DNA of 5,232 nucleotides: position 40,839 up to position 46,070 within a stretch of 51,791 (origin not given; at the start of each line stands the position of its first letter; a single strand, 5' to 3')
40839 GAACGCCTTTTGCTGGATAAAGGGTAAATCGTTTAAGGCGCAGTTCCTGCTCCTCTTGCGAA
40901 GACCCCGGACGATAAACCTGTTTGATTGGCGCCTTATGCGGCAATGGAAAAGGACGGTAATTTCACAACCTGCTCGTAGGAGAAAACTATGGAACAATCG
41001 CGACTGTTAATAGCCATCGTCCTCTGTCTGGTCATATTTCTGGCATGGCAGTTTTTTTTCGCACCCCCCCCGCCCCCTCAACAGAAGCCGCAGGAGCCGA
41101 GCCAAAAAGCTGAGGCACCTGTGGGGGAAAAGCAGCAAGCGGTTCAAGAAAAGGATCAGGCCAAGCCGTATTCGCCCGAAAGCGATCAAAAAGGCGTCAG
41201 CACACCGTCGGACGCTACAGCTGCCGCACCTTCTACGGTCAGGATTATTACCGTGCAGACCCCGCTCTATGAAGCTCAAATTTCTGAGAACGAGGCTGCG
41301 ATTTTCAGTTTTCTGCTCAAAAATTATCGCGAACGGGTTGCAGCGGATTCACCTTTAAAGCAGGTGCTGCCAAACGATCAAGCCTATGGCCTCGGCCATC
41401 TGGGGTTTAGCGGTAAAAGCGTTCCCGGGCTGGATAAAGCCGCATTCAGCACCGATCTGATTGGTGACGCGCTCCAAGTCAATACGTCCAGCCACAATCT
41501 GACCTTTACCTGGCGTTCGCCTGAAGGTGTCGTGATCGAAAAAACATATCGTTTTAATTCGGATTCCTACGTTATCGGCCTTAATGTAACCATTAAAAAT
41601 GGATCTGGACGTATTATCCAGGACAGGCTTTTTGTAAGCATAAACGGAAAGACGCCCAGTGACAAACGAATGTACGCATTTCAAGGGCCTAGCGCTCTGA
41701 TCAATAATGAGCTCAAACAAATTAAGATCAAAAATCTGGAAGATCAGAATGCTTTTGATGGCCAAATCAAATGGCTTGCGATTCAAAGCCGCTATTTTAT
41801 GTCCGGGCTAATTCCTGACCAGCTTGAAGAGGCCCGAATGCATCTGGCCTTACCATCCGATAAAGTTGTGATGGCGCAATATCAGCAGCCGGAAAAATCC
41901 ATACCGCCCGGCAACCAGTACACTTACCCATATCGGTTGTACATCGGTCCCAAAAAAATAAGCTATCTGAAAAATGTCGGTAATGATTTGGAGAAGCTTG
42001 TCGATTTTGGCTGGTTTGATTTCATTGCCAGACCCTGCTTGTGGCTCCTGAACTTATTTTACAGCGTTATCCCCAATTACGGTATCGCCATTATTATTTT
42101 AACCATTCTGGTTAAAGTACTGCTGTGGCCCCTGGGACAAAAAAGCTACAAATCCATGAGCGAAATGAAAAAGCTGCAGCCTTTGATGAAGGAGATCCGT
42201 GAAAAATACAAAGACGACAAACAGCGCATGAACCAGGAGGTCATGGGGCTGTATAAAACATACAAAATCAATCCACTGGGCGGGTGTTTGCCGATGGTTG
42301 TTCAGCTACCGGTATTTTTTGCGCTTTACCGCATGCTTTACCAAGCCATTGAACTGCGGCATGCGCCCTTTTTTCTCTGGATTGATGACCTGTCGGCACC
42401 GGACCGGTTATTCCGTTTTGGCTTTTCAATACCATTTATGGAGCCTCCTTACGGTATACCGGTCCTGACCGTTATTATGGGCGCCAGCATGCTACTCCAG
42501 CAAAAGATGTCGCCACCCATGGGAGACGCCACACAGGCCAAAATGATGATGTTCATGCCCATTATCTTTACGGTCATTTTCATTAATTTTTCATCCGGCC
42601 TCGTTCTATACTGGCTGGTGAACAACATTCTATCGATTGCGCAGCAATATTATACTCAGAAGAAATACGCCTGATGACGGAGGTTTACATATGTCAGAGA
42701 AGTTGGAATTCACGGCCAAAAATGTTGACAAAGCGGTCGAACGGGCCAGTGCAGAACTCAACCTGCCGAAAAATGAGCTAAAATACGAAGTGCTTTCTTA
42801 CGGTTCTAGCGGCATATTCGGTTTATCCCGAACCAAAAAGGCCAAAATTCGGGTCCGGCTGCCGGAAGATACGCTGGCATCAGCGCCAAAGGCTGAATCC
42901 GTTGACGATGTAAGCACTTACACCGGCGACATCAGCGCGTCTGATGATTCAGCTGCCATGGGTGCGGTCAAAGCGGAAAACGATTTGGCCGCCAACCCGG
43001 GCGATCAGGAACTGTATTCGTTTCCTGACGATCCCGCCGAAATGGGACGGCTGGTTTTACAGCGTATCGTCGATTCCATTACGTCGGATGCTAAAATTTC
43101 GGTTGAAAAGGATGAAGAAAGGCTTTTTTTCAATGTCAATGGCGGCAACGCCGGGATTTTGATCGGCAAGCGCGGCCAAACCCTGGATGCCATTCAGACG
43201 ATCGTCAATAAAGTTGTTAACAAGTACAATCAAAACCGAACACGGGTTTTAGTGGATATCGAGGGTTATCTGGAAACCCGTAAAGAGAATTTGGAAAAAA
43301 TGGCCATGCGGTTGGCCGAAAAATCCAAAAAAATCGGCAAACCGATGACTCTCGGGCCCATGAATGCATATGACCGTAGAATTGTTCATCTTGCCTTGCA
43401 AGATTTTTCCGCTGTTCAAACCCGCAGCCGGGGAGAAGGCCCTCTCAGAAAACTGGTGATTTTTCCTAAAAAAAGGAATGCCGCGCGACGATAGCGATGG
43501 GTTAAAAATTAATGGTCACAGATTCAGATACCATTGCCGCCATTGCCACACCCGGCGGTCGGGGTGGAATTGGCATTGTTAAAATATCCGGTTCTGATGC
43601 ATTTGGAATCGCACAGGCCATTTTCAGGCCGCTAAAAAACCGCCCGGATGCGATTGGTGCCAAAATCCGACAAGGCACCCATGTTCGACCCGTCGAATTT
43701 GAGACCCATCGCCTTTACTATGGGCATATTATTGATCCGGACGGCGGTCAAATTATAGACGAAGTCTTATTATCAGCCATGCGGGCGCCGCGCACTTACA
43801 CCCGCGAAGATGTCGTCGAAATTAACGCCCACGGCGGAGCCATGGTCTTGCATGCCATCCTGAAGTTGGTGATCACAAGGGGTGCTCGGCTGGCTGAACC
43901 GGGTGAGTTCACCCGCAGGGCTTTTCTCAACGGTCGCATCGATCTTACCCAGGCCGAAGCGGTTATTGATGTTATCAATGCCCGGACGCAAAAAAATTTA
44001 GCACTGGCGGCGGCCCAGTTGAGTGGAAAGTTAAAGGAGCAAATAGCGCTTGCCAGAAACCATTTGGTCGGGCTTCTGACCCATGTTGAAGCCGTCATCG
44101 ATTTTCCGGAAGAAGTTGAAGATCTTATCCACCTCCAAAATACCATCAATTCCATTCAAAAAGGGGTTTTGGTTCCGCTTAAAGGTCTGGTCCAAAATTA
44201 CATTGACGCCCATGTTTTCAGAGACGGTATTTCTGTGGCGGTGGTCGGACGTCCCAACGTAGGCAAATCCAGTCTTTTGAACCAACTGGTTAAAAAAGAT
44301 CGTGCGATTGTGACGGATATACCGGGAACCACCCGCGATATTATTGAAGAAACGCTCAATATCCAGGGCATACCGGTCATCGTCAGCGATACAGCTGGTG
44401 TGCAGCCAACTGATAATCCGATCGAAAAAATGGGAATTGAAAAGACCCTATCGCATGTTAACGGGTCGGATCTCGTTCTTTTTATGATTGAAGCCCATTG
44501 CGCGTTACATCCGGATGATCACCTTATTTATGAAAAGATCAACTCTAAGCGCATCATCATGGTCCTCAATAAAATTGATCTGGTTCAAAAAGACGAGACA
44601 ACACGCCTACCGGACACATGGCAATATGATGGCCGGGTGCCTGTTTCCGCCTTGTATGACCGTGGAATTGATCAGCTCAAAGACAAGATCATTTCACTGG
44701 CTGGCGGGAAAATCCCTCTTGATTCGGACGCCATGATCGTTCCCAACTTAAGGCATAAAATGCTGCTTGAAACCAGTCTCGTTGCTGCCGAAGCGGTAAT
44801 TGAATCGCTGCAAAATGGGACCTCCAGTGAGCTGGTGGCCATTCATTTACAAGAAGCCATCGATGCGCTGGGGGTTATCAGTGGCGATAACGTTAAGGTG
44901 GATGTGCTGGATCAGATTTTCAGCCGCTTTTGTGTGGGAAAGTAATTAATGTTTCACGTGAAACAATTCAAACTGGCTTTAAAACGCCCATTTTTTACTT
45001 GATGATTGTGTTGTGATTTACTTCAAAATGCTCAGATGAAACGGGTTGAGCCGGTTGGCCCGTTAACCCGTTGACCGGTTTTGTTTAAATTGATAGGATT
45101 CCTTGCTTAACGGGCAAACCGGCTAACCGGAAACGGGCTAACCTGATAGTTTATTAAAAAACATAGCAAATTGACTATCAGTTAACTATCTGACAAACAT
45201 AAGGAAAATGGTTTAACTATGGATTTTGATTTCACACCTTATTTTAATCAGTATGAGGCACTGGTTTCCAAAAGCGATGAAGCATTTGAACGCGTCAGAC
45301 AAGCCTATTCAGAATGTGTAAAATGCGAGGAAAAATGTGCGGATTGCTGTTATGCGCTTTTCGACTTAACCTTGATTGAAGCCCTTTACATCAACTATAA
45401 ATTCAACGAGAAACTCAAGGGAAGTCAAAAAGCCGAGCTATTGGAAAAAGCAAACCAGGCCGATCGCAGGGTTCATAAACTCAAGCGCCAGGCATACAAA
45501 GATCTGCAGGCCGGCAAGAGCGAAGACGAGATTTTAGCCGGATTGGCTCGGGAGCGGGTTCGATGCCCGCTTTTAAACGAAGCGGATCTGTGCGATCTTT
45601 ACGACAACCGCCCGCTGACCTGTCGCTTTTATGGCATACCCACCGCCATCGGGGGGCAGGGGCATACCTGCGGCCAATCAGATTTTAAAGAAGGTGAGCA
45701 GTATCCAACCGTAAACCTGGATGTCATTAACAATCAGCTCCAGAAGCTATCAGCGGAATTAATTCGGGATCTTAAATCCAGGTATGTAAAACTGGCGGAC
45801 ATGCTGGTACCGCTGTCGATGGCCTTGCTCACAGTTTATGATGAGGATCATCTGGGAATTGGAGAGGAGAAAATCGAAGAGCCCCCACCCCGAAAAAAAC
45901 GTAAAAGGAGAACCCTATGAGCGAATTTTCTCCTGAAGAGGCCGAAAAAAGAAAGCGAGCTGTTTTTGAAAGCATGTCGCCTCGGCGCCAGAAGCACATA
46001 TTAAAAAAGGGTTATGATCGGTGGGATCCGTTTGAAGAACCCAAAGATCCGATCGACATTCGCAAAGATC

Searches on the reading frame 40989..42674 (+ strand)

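Call 49: search_protein_families(library=pfam, proteins=[window:40989-42674:+], max_evalue=0.00001)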
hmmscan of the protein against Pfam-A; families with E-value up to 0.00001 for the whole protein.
window:40989-42674:+ (561 aa): 2 families
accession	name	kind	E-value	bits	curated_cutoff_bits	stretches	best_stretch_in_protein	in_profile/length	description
PF02096.25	60KD_IMP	-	1.1e-66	224.3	35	1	364-558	1-163/163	60Kd inner membrane protein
PF14849.12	YidC_periplas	-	5.2e-49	168.1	24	1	87-353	2-283/283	YidC periplasmic domain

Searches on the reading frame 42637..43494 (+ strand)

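Call 49: search_protein_families(library=pfam, proteins=[window:42637-43494:+], max_evalue=0.00001)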
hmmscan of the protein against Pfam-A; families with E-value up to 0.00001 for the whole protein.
window:42637-43494:+ (285 aa): 3 families
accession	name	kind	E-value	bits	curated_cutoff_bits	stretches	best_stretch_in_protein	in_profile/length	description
PF01424.28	R3H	-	8.5e-19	67.8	26.8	1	217-277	1-60/60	R3H domain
PF14804.11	Jag_N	-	5.5e-18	65.6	25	1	25-74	1-49/50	Jag N-terminus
PF13083.13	KH_KhpA-B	-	3.4e-14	52.9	32.1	1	142-204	5-71/73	KhpA/KhpB, KH domain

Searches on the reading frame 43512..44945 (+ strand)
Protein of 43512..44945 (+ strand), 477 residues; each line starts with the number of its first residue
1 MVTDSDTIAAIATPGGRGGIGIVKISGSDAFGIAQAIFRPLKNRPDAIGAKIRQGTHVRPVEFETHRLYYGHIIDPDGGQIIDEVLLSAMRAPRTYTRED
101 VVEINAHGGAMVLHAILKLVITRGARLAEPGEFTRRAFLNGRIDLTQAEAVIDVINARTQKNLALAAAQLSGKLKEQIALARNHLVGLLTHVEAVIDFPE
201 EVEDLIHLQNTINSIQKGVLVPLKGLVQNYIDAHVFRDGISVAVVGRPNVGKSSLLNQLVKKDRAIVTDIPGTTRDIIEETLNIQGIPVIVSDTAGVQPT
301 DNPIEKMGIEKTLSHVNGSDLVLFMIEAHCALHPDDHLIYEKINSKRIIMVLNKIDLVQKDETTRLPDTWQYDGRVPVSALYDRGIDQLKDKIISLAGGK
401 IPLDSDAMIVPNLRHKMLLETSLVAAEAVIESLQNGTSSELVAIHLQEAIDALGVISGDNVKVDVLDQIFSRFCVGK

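Call 49: search_protein_families(library=pfam, proteins=[window:43512-44945:+], max_evalue=0.00001)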
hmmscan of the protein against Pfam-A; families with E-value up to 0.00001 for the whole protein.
window:43512-44945:+ (477 aa): 4 families
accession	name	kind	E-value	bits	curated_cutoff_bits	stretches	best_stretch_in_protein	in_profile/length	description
PF12631.12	MnmE_helical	-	1.7e-47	162.8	40.1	1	145-474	1-211/211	MnmE helical domain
PF10396.14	TrmE_N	-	3.6e-41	140.5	29.8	1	7-142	1-117/117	GTP-binding protein TrmE N-terminus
PF01926.29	MMR_HSR1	-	4.7e-27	94.8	21.9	1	242-354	2-113/113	50S ribosome-binding GTPase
PF02421.24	FeoB_N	-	2.6e-10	40.4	27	1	241-392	2-155/156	Ferrous iron transport protein B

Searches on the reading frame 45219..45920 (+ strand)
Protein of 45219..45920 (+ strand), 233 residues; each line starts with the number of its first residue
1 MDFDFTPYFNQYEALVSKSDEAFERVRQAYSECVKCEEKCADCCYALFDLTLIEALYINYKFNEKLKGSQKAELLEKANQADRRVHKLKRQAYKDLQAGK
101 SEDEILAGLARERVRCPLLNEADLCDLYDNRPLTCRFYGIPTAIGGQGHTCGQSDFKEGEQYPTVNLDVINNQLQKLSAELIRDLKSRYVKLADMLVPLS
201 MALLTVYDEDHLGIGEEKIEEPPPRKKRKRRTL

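Call 49: search_protein_families(library=pfam, proteins=[window:45219-45920:+], max_evalue=0.00001)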
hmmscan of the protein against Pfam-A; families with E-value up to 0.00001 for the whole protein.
window:45219-45920:+ (233 aa): 1 family
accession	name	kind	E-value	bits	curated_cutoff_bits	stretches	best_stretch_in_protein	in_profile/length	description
PF03692.20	CxxCxxCC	-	2.5e-07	31.7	23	1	35-139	1-70/85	Putative zinc- or iron-chelating domain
